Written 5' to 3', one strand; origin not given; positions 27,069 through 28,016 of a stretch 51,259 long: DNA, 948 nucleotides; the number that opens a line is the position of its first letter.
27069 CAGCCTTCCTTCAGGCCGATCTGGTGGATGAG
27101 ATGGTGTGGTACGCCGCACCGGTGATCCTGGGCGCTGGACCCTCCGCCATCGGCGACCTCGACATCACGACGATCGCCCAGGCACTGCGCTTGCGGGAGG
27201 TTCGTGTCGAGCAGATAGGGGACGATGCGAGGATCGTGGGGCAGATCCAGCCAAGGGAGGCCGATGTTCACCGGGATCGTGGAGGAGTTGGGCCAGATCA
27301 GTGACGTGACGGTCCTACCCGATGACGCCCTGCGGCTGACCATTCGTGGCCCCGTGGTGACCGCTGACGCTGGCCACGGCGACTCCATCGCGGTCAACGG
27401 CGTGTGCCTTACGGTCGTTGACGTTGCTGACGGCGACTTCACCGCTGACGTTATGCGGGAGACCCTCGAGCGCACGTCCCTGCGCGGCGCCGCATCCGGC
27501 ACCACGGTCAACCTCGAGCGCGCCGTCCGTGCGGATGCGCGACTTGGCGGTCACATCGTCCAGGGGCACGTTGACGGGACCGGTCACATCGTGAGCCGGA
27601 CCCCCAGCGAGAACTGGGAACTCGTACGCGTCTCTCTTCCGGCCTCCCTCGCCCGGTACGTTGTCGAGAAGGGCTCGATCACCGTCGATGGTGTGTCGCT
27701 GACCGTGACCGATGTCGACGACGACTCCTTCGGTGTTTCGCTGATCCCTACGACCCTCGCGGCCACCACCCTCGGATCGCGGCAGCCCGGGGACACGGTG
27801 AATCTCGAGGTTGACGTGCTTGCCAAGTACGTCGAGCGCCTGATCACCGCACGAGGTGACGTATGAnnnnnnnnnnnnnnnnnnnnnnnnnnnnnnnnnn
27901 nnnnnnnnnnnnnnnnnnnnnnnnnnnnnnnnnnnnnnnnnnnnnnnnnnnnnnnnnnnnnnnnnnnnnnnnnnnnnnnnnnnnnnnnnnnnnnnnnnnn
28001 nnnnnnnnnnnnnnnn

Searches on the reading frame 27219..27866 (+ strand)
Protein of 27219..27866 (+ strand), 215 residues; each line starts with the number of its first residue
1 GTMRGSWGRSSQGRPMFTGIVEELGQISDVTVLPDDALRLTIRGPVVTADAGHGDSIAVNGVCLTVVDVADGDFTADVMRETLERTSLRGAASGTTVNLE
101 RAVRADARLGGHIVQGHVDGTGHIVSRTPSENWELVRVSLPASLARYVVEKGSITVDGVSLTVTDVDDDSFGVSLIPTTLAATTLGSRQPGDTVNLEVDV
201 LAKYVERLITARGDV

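Call 71: search_protein_families(library=pfam, proteins=[window:27219-27866:+], max_evalue=0.001)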
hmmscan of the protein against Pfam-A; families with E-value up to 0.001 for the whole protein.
window:27219-27866:+ (215 aa): 1 family
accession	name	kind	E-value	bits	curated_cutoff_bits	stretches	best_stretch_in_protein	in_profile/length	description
PF00677.23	Lum_binding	-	1.1e-53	179.7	27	2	115-199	1-86/86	Lumazine binding domain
